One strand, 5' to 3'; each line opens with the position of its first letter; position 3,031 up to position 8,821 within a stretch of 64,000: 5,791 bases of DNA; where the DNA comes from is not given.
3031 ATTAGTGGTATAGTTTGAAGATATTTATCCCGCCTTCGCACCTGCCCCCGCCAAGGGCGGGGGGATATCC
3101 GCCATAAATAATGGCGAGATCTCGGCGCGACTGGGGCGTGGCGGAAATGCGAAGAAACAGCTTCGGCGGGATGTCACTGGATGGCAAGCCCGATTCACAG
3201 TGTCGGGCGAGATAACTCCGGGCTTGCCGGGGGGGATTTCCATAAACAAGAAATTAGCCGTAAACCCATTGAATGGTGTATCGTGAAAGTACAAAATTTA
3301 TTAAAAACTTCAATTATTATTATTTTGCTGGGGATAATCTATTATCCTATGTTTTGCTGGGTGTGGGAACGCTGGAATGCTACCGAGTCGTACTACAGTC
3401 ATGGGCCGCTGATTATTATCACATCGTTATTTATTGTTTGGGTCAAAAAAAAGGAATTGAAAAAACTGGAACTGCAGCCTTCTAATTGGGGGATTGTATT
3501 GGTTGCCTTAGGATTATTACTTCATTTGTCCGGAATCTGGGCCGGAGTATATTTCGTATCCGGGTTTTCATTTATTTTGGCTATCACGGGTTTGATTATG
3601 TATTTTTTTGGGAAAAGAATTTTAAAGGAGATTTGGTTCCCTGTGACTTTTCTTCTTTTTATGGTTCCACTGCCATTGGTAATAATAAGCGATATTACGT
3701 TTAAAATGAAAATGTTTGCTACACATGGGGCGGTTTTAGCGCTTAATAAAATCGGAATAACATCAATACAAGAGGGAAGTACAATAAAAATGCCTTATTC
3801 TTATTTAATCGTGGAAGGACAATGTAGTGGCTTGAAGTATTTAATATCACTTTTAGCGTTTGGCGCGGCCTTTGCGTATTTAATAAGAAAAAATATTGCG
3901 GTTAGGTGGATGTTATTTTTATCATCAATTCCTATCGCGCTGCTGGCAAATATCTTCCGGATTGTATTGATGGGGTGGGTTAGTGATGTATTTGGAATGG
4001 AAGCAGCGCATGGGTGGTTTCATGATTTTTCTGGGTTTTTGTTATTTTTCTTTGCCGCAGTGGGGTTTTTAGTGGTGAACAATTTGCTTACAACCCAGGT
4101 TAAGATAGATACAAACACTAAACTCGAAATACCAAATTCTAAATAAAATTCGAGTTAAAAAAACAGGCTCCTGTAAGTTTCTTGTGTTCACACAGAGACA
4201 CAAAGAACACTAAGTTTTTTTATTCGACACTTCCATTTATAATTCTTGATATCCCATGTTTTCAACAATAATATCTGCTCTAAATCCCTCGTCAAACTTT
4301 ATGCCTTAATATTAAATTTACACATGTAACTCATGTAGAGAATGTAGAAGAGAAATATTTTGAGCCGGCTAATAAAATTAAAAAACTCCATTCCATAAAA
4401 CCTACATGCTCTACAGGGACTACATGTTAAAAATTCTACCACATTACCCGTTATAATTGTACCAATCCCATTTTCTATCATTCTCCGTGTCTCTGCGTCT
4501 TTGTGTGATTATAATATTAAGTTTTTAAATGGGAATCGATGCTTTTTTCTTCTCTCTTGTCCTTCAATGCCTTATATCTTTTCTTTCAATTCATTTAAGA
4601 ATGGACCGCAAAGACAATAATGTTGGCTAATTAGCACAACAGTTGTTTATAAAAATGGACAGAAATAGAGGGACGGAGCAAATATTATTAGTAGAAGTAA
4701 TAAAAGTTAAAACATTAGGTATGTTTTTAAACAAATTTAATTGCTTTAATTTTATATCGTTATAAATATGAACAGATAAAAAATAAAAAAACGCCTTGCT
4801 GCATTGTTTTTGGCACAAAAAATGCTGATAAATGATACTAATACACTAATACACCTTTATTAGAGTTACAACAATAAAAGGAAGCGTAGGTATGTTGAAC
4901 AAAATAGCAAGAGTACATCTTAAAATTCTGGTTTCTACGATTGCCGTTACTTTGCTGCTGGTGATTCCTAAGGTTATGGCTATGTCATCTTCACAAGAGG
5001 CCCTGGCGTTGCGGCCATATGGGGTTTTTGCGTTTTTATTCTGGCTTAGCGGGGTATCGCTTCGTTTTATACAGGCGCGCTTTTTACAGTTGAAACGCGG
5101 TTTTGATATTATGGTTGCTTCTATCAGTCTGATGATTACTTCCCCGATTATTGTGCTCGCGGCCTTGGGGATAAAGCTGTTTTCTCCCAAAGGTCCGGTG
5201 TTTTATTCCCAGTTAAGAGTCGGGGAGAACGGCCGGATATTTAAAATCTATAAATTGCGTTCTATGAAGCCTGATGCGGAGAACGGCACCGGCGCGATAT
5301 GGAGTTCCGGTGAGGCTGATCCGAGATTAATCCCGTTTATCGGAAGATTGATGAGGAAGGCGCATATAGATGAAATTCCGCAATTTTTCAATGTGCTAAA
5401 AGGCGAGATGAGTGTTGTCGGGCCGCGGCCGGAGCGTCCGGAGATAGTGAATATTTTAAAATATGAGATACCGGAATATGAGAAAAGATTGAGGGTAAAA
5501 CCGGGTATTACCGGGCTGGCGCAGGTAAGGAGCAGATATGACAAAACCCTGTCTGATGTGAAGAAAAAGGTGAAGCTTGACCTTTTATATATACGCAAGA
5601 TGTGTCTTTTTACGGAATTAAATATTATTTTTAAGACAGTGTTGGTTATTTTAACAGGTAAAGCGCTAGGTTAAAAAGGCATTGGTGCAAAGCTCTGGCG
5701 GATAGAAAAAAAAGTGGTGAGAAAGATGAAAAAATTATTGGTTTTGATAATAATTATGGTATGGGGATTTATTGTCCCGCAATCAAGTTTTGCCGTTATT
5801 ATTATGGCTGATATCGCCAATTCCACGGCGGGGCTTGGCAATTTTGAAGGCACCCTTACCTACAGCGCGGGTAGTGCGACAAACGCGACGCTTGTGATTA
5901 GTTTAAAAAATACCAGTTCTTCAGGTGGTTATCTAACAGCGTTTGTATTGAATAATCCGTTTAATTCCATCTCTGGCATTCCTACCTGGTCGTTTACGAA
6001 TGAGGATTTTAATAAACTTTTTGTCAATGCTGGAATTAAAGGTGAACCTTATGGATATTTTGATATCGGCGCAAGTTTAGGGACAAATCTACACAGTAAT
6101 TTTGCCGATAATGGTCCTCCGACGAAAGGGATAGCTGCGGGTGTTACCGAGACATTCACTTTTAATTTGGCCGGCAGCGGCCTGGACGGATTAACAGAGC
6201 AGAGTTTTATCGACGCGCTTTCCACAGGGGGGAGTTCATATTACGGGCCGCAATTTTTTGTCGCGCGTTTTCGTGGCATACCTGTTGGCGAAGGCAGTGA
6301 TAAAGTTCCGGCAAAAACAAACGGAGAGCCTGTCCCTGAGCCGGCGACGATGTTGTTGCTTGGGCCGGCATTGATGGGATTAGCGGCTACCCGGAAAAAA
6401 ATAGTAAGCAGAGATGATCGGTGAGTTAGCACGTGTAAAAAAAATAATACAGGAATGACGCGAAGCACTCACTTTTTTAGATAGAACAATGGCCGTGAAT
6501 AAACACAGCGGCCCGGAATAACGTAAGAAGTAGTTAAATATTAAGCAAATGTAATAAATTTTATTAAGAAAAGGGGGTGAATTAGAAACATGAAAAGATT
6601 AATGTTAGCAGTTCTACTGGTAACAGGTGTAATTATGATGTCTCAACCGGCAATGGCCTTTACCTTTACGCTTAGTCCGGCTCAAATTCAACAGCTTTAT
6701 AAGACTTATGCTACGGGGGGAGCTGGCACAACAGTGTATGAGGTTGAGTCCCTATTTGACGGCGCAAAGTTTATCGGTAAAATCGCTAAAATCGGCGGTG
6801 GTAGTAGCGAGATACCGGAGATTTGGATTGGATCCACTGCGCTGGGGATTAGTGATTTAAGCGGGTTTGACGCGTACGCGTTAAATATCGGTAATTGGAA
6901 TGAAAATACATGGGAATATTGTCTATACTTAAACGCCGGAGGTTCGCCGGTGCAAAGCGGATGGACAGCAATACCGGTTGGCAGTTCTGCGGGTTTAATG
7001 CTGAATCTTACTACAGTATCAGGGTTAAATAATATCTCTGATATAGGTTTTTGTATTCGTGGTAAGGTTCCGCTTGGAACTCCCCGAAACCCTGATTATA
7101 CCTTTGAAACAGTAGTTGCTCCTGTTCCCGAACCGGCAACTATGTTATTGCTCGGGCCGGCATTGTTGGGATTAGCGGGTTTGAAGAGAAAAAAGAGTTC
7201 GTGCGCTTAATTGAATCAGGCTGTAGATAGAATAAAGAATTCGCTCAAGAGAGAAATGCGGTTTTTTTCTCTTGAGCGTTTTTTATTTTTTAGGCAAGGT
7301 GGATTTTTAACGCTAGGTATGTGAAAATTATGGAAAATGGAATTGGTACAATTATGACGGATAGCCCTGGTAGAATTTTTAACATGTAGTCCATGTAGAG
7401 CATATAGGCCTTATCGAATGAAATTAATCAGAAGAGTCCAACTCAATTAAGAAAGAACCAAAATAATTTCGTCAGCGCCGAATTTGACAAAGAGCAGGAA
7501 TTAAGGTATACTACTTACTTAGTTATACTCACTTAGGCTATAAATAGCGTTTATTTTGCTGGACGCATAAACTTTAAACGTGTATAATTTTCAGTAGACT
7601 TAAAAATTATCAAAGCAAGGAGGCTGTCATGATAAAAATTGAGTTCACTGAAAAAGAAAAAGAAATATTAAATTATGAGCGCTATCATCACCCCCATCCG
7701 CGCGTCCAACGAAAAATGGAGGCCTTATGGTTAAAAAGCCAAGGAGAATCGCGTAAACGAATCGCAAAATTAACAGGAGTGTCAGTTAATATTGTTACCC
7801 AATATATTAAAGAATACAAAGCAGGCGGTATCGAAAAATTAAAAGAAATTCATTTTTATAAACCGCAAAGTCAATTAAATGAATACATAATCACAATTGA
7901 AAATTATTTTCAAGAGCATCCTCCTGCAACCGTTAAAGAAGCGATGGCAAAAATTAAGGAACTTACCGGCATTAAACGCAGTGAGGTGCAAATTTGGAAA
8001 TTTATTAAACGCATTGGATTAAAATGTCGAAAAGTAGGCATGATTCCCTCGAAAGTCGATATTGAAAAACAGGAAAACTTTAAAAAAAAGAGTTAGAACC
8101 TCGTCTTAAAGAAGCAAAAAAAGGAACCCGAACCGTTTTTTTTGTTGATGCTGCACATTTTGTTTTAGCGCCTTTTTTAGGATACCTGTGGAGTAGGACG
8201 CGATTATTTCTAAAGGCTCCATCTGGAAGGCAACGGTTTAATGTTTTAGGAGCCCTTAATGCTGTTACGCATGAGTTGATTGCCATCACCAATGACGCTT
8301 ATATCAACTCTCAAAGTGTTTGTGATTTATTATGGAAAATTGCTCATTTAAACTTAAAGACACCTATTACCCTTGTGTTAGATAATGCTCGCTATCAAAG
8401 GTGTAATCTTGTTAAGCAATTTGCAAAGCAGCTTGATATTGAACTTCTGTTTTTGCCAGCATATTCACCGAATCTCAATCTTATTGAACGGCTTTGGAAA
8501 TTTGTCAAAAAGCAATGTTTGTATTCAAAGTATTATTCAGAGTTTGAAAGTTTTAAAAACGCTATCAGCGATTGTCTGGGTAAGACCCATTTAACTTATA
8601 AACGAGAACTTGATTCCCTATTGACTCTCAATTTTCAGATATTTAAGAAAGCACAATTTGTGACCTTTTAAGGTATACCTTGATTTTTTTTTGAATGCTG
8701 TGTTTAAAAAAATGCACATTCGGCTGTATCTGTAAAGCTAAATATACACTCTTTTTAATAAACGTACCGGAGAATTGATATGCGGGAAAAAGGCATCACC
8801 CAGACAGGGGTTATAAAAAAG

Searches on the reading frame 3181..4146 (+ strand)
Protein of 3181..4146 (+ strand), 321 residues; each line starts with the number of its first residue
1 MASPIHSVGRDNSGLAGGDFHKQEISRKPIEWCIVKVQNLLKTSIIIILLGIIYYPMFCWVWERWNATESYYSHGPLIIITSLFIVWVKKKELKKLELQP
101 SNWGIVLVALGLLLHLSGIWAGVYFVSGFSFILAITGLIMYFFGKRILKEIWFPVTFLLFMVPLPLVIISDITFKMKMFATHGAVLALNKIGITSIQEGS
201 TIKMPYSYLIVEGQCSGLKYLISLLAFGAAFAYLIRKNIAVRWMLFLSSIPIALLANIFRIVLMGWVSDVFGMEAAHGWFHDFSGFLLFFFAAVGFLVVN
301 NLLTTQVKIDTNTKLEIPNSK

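Call 60: search_protein_families(library=pfam, proteins=[window:3181-4146:+], max_evalue=0.001)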
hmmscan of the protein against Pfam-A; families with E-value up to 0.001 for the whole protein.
window:3181-4146:+ (321 aa): 1 family
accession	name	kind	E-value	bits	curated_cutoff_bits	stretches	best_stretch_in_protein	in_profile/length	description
PF09721.15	Exosortase_EpsH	-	2.1e-64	217.8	25.7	1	48-299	2-250/254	Transmembrane exosortase (Exosortase_EpsH)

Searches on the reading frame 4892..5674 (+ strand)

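Call 60: search_protein_families(library=pfam, proteins=[window:4892-5674:+], max_evalue=0.001)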
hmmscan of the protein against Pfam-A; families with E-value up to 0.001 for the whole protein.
window:4892-5674:+ (260 aa): 1 family
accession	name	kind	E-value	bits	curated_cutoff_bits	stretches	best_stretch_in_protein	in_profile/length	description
PF02397.22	Bac_transf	-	3.3e-60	203.1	27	1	68-254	1-178/179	Bacterial sugar transferase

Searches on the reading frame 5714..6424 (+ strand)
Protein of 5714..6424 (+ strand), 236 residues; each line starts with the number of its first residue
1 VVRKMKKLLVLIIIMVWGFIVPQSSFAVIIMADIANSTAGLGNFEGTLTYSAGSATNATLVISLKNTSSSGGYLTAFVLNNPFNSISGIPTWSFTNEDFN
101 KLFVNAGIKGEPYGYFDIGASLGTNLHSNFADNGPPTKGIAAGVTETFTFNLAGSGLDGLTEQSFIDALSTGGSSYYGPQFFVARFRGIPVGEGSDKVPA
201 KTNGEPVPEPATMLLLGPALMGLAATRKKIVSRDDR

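Call 60: search_protein_families(library=pfam, proteins=[window:5714-6424:+], max_evalue=0.001)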
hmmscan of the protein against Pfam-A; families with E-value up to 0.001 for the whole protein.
window:5714-6424:+ (236 aa): 1 family
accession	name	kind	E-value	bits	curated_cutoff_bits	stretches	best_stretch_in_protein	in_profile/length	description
PF07589.16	PEP-CTERM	-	1.2e-05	25.6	20.7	1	206-228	1-24/24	PEP-CTERM motif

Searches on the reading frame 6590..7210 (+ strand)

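Call 60: search_protein_families(library=pfam, proteins=[window:6590-7210:+], max_evalue=0.001)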
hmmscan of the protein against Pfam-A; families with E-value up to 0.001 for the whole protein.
window:6590-7210:+ (206 aa): 1 family
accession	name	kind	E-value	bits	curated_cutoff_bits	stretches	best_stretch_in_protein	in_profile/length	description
PF07589.16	PEP-CTERM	-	1.8e-05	25.1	20.7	1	178-201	1-24/24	PEP-CTERM motif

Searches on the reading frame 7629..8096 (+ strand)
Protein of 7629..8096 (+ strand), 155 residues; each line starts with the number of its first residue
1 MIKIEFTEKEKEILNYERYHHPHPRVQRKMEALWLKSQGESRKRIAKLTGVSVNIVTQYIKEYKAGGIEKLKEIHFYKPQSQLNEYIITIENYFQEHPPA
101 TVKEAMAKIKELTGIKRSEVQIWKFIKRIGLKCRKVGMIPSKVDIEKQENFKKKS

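Call 60: search_protein_families(library=pfam, proteins=[window:7629-8096:+], max_evalue=0.001)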
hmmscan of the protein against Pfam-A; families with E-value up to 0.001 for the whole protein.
window:7629-8096:+ (155 aa): 5 families
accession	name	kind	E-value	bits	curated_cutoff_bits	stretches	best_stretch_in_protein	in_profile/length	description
PF13384.12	HTH_23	-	1.7e-10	40.8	24.6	1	24-72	2-50/50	Homeodomain-like domain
PF13551.12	HTH_29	-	2.2e-06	28.1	28.1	1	30-73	2-46/64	Winged helix-turn helix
PF13518.12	HTH_28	-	1.2e-05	25.7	25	1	34-72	8-45/52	Helix-turn-helix domain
PF09682.15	Phage_holin_6_1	-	0.0001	23.1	24.9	1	35-87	30-80/101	Bacteriophage holin of superfamily 6 (Holin_LLH)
PF13592.12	HTH_33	-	0.00029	20.8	25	0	101-155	6-60/60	Winged helix-turn helix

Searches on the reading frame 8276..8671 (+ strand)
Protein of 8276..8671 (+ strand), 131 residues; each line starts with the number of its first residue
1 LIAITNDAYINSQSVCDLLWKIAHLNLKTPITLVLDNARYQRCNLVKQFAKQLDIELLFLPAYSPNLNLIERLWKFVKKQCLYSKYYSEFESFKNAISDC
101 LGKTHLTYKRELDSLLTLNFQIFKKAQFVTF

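Call 60: search_protein_families(library=pfam, proteins=[window:8276-8671:+], max_evalue=0.001)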
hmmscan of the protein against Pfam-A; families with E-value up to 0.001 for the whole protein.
window:8276-8671:+ (131 aa): 1 family
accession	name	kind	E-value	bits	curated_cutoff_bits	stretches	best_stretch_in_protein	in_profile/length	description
PF13358.12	DDE_3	-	7.3e-21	75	28.6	1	4-93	53-145/146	DDE superfamily endonuclease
